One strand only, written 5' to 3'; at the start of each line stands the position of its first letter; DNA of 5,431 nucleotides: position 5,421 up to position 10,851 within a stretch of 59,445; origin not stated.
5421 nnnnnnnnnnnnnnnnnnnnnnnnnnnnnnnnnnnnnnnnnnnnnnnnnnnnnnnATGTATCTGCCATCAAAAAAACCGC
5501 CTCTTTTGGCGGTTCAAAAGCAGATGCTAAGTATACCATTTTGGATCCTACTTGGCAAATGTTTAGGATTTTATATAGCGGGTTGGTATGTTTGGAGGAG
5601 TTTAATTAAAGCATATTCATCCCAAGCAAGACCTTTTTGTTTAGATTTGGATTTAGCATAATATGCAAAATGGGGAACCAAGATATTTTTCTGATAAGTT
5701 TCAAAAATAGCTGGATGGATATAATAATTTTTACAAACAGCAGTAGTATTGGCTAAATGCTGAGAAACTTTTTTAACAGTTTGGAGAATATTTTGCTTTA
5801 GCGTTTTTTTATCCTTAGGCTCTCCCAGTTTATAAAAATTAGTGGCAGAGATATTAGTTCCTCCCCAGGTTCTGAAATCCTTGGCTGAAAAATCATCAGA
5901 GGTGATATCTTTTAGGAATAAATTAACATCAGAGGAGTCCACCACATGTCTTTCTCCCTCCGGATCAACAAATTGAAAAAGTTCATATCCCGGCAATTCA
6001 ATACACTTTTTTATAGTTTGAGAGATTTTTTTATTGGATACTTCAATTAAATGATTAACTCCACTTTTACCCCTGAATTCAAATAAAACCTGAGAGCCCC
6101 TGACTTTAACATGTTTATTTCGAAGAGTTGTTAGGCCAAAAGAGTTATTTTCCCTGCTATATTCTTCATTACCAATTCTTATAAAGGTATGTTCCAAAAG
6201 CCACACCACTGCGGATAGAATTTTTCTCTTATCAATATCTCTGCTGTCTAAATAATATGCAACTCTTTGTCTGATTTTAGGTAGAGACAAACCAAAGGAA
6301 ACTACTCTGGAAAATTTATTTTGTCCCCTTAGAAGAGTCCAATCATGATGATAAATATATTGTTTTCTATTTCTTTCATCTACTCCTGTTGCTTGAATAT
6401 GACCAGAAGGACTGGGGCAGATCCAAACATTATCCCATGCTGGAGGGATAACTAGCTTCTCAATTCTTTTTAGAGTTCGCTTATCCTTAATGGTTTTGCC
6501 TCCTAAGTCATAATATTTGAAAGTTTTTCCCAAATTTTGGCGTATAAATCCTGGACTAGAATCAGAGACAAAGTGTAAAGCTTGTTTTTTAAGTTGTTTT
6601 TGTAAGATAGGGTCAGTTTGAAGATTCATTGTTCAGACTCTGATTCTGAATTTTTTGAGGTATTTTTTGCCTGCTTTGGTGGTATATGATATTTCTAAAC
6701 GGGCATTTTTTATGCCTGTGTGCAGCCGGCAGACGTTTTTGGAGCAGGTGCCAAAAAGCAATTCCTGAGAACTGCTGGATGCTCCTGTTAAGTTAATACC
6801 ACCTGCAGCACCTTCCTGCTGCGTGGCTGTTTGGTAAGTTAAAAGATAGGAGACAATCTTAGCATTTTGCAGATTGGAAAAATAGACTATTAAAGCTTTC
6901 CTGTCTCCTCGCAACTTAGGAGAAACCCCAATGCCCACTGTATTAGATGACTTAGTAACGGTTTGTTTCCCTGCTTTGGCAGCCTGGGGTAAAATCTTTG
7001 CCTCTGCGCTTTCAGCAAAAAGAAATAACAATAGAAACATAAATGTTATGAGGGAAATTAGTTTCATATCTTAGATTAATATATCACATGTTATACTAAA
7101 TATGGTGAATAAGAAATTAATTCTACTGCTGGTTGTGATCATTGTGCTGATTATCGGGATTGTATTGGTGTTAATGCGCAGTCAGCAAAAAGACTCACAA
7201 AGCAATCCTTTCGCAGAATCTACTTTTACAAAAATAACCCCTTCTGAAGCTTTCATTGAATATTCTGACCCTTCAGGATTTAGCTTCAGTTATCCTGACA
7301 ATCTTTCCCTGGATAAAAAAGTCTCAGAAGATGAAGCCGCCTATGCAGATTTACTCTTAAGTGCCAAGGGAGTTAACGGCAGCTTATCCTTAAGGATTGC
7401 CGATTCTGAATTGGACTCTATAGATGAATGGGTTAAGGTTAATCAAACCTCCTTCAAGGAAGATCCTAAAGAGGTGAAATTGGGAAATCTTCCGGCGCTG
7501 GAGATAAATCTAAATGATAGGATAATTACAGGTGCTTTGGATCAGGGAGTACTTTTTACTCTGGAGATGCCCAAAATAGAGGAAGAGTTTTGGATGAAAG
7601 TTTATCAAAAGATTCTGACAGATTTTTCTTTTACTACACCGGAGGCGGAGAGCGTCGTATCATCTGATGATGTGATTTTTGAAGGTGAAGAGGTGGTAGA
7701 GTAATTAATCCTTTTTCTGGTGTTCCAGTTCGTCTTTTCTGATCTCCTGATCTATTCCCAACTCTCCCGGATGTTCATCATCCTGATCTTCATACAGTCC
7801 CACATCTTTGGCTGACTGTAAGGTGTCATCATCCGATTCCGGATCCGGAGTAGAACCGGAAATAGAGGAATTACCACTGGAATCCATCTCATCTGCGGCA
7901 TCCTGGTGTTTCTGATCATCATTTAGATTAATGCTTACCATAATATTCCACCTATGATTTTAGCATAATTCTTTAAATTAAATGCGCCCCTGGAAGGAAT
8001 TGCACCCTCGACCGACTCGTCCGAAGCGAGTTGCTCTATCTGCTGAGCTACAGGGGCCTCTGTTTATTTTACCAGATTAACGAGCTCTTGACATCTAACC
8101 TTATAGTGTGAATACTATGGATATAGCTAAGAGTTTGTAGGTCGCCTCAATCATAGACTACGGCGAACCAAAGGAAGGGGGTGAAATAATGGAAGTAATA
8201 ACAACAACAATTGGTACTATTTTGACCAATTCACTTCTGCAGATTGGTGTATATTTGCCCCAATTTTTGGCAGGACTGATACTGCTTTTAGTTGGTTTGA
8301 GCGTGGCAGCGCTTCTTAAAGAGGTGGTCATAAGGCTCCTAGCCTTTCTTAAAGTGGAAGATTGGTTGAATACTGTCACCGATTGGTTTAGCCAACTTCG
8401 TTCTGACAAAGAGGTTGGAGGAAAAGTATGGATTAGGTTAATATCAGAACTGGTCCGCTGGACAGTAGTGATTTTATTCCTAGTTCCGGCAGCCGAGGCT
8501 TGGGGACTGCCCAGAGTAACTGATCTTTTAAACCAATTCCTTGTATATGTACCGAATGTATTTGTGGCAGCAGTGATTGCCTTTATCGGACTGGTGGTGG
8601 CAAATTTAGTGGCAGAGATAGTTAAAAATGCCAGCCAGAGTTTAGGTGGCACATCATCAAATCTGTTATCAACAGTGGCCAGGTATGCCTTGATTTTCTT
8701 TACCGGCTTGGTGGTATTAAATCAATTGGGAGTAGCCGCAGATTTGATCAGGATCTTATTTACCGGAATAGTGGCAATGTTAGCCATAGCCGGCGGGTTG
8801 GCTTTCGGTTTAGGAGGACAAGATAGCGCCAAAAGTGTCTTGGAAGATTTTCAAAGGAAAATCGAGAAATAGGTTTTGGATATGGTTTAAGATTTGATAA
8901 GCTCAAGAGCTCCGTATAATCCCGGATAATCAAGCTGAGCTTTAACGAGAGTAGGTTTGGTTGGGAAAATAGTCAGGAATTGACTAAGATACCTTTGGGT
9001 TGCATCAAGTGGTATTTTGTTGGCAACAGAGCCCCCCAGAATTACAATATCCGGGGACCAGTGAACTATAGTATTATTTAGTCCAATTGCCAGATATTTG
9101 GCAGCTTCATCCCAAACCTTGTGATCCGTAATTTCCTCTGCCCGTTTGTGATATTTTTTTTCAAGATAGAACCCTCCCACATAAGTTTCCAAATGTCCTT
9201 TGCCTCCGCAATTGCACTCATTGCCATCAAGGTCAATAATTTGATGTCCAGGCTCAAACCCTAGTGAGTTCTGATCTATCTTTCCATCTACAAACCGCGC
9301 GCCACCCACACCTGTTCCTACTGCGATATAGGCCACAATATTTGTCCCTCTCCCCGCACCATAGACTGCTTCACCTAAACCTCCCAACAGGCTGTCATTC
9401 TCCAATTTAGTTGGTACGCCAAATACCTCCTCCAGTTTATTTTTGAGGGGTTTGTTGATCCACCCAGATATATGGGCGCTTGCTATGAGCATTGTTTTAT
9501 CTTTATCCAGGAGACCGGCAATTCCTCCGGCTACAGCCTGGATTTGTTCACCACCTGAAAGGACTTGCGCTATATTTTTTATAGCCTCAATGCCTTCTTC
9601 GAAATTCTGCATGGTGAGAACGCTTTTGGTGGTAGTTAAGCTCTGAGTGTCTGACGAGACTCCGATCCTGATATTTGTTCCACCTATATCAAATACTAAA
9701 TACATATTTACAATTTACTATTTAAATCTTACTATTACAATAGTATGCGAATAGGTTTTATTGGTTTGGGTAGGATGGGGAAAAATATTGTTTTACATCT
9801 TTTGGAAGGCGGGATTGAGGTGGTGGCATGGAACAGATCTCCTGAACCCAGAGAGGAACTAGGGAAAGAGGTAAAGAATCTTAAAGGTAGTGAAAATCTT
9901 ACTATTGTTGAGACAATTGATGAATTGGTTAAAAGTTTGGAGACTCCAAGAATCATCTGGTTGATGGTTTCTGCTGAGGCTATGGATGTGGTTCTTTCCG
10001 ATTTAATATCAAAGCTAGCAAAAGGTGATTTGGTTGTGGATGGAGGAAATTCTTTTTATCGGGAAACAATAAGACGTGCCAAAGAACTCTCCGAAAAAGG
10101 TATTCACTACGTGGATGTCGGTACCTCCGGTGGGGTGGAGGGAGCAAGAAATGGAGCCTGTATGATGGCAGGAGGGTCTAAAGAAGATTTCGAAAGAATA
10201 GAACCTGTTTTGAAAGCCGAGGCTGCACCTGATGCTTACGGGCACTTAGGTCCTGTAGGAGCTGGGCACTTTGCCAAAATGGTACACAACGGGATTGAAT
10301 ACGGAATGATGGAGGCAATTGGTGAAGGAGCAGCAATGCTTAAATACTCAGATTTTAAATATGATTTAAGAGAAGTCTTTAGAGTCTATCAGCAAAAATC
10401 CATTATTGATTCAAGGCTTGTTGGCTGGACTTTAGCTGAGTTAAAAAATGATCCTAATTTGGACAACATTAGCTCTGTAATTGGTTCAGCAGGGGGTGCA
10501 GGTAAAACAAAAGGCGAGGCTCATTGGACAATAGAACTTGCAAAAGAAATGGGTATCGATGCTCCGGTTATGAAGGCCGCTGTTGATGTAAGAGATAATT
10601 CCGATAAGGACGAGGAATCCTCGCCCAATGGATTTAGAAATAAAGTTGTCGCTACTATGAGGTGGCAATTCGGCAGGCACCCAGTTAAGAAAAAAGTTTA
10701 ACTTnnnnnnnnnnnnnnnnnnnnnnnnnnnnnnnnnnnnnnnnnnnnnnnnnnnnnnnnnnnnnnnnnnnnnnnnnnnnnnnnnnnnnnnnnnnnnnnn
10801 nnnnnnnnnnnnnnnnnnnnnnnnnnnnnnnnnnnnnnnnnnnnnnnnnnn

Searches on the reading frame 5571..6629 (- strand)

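Call 42: search_protein_families(library=pfam, proteins=[window:5571-6629:-], max_evalue=0.001)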
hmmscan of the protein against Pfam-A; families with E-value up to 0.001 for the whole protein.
window:5571-6629:- (352 aa): 2 families
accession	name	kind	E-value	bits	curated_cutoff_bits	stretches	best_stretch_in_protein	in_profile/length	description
PF01028.25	Topoisom_I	-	2.2e-34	119.3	23.7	1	102-316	9-214/228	Eukaryotic DNA topoisomerase I, catalytic core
PF21338.2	Top1B_N_bact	-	4.2e-24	84.4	27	1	37-84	2-49/49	Bacterial DNA topoisomerase IB, N-terminal domain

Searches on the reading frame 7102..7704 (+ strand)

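Call 42: search_protein_families(library=pfam, proteins=[window:7102-7704:+], max_evalue=0.001)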
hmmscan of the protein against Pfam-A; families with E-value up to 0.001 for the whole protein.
window:7102-7704:+ (200 aa): 1 family
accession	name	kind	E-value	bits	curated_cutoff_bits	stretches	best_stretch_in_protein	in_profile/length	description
PF18933.6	PsbP_2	-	4.9e-09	36.9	27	1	7-135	1-134/184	PsbP-like protein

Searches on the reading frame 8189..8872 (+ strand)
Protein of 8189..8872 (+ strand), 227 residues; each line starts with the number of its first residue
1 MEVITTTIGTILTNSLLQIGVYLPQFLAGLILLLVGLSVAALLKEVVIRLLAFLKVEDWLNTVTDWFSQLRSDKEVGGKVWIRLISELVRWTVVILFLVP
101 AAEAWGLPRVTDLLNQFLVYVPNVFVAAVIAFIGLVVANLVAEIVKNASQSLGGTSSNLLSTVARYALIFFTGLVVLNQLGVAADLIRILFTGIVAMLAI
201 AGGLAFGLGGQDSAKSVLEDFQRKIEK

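Call 42: search_protein_families(library=pfam, proteins=[window:8189-8872:+], max_evalue=0.001)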
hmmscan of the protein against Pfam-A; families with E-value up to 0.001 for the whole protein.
window:8189-8872:+ (227 aa): 1 family
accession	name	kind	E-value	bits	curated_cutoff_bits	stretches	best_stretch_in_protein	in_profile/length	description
PF05552.17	MS_channel_1st_1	-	1.5e-15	57.2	22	2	110-150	3-43/50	Mechanosensitive ion channel, conserved TM helix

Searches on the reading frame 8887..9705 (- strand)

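Call 42: search_protein_families(library=pfam, proteins=[window:8887-9705:-], max_evalue=0.001)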
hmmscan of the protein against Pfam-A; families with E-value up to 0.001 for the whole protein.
window:8887-9705:- (272 aa): 2 families
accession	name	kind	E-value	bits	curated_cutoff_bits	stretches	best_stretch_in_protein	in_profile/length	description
PF00480.26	ROK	-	4.9e-38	131.8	22.9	1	5-271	4-292/294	ROK family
PF02685.22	Glucokinase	-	9.9e-05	21.9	22.1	0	3-71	1-70/314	Glucokinase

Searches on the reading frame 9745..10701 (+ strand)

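Call 42: search_protein_families(library=pfam, proteins=[window:9745-10701:+], max_evalue=0.001)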
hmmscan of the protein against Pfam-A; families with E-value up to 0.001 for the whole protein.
window:9745-10701:+ (318 aa): 6 families
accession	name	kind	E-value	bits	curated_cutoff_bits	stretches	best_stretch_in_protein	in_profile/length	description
PF03446.21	NAD_binding_2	-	4.3e-42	144.3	21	1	2-161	1-154/161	NAD binding domain of 6-phosphogluconate dehydrogenase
PF00393.24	6PGD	-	1.6e-17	64.3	27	1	174-291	1-118/290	6-phosphogluconate dehydrogenase, C-terminal domain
PF03807.23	F420_oxidored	-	7.2e-10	39.8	21.6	1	2-100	1-91/94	NADP oxidoreductase coenzyme F420-dependent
PF01210.29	NAD_Gly3P_dh_N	-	2.4e-05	24.8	23.1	1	3-115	2-117/158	NAD-dependent glycerol-3-phosphate dehydrogenase N-terminus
PF01488.26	Shikimate_DH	-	4.4e-05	24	24.3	1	2-71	14-79/138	Shikimate / quinate 5-dehydrogenase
PF02826.25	2-Hacid_dh_C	-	0.00086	19.2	25.1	0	2-41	38-77/178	D-isomer specific 2-hydroxyacid dehydrogenase, NAD binding domain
